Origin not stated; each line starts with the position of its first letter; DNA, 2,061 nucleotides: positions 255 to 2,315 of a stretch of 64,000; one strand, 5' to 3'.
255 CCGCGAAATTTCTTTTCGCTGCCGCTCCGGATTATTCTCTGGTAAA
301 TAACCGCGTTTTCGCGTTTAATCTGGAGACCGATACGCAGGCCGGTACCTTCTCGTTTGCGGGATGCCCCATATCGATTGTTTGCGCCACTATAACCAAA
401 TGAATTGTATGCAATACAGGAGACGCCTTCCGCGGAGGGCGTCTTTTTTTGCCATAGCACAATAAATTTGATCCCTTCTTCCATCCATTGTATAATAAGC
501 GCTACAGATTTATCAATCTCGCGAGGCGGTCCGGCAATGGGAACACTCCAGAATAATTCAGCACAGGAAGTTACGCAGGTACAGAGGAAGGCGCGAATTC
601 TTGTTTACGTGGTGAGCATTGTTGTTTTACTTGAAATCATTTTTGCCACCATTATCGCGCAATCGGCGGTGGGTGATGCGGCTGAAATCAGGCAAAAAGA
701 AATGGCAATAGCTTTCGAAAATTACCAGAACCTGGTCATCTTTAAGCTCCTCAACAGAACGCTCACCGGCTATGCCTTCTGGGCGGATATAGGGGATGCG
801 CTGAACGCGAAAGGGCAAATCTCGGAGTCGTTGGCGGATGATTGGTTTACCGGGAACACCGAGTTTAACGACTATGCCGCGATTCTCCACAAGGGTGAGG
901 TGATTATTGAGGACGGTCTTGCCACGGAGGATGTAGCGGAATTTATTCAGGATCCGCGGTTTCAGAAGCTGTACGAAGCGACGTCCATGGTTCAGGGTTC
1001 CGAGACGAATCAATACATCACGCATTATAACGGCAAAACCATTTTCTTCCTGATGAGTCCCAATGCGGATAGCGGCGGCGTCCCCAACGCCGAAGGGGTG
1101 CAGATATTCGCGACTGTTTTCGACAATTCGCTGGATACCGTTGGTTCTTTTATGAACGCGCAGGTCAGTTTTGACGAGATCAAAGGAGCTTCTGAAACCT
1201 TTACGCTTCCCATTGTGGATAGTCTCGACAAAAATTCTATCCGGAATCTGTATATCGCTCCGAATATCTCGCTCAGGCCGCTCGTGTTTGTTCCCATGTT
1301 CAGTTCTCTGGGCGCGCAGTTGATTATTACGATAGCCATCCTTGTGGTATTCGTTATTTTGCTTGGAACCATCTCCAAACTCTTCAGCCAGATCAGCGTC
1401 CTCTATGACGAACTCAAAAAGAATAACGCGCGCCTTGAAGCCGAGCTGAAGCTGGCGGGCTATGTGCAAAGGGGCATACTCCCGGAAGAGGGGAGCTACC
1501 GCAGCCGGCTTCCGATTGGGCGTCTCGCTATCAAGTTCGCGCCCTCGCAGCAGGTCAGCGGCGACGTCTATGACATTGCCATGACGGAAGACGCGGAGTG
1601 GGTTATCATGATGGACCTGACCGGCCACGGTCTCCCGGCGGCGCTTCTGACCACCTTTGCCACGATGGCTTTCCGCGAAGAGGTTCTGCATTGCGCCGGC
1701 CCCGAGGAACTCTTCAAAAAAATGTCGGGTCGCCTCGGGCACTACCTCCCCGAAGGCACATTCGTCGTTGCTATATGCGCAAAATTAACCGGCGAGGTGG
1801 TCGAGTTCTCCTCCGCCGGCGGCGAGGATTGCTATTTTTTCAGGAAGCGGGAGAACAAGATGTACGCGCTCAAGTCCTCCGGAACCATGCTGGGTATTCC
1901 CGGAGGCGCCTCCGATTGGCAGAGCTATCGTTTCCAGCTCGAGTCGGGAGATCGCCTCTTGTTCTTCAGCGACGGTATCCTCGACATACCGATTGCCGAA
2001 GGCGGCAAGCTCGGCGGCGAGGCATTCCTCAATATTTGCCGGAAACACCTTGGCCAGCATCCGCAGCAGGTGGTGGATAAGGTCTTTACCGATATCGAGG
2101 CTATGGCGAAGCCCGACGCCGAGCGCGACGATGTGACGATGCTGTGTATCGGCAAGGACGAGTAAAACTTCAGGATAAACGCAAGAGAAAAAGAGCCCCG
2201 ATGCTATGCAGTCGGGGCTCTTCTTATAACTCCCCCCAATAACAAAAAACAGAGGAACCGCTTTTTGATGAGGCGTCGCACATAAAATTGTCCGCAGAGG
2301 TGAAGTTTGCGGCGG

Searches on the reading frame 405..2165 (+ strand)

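Call 59: search_protein_families(library=ncbifam, proteins=[window:405-2165:+], max_evalue=0.00001)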
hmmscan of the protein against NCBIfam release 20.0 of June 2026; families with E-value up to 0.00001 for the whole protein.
window:405-2165:+ (586 aa): 1 family
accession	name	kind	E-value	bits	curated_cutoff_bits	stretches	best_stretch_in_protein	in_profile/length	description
NF038263.1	prot_phos_SiaA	equivalog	3.9e-08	32.3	700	1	335-581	402-654/658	biofilm regulation protein phosphatase SiaA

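Call 78: search_protein_families(library=pfam, proteins=[window:405-2165:+], max_evalue=0.001)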
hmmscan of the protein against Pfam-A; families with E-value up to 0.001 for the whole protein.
window:405-2165:+ (586 aa): 2 families
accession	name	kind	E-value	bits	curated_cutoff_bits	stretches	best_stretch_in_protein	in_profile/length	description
PF07228.17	SpoIIE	-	2.4e-33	116.1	25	1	399-582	6-189/192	Stage II sporulation protein E (SpoIIE)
PF03596.19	Cad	-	0.00039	20.9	26.2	1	294-341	116-164/192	Cadmium resistance transporter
